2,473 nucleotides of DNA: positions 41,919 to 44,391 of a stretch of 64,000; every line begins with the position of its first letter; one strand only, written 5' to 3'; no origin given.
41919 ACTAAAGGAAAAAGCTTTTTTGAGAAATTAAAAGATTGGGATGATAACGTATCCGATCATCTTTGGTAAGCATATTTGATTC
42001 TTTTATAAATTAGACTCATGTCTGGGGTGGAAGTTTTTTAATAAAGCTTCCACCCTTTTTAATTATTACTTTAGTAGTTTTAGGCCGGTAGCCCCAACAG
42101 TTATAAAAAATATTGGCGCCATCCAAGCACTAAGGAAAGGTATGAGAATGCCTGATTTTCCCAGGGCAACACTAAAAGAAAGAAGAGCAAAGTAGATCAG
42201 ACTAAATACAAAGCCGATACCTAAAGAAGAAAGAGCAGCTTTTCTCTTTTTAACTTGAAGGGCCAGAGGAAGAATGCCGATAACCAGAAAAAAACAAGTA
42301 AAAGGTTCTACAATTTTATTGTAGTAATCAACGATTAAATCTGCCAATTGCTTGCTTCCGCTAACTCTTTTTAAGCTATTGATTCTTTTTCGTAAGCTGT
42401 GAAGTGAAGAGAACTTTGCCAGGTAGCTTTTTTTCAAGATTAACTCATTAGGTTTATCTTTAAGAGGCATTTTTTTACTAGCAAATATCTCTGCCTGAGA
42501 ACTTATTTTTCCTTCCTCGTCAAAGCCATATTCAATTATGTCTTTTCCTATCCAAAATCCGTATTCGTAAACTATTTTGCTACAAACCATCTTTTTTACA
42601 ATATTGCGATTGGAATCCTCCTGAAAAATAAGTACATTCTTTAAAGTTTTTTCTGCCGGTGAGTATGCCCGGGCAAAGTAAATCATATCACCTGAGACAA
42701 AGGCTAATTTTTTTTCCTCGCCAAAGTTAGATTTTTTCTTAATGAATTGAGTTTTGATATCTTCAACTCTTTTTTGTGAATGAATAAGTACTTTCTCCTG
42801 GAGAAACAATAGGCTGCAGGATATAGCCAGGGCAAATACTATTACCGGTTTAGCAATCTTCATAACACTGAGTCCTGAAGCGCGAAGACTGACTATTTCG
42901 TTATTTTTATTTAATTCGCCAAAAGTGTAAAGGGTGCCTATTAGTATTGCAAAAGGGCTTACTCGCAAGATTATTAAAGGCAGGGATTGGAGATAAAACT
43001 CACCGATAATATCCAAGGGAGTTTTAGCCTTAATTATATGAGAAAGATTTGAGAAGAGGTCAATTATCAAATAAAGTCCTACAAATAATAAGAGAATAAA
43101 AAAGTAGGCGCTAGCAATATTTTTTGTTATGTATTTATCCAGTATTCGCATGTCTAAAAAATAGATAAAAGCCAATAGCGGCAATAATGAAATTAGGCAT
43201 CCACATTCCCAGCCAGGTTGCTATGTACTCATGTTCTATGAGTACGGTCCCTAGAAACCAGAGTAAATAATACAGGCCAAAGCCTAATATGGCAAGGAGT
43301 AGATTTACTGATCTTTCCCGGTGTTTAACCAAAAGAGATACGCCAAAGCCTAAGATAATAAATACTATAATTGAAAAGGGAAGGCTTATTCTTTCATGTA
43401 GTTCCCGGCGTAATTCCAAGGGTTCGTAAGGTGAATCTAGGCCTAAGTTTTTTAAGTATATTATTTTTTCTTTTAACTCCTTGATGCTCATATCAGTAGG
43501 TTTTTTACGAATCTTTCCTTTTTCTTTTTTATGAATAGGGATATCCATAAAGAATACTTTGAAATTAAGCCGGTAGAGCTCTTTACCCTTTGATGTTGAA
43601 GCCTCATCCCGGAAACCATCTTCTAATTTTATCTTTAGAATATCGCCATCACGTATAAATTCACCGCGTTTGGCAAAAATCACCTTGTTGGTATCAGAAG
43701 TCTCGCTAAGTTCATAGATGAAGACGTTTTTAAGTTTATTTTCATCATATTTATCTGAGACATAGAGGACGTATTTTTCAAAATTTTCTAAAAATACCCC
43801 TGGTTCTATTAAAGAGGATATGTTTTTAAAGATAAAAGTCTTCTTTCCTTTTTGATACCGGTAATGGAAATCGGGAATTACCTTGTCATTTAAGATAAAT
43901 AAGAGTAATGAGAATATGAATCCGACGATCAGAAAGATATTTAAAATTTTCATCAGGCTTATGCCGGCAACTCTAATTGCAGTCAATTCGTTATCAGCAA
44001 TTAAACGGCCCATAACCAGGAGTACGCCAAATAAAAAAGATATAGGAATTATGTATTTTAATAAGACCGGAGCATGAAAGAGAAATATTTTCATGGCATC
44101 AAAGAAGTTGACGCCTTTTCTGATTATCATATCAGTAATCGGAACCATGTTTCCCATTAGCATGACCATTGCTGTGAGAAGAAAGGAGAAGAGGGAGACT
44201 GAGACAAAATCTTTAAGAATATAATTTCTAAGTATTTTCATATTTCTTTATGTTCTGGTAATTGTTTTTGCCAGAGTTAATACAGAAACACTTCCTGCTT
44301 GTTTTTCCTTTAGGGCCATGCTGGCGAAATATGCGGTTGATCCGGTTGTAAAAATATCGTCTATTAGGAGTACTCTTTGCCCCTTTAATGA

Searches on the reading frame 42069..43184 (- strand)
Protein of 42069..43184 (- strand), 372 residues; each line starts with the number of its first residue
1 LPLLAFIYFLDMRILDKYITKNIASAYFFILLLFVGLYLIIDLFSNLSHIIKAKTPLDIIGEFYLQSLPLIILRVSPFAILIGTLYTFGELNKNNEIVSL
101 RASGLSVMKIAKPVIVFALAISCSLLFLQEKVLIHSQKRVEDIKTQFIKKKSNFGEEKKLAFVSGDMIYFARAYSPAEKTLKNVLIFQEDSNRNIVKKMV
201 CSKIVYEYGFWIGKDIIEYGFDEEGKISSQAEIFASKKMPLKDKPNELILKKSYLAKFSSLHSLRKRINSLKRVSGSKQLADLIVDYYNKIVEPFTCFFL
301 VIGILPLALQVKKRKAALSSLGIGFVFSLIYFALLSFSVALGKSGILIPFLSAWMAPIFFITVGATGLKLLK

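Call 49: search_protein_families(library=pfam, proteins=[window:42069-43184:-], max_evalue=0.001)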
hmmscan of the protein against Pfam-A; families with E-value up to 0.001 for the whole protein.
window:42069-43184:- (372 aa): 1 family
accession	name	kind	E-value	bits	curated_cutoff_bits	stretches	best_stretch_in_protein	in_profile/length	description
PF03739.19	LptF_LptG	-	6e-66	223.3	27.9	1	17-367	1-350/353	Lipopolysaccharide export system permease LptF/LptG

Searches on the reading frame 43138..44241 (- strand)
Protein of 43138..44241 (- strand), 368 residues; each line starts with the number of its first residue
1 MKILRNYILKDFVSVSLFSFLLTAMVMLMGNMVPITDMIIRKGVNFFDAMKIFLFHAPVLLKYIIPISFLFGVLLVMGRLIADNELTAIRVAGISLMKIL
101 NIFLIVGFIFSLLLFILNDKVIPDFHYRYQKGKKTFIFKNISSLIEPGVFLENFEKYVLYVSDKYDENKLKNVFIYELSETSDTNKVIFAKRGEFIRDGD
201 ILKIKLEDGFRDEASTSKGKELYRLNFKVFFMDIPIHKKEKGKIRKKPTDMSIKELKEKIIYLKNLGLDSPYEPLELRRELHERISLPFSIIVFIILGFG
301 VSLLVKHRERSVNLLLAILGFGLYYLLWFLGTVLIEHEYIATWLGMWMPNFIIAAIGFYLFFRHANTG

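Call 49: search_protein_families(library=pfam, proteins=[window:43138-44241:-], max_evalue=0.001)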
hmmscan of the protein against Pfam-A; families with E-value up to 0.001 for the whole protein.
window:43138-44241:- (368 aa): 1 family
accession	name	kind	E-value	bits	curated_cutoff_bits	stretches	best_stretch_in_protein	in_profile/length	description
PF03739.19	LptF_LptG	-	2.1e-79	267.6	27.9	1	7-361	2-351/353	Lipopolysaccharide export system permease LptF/LptG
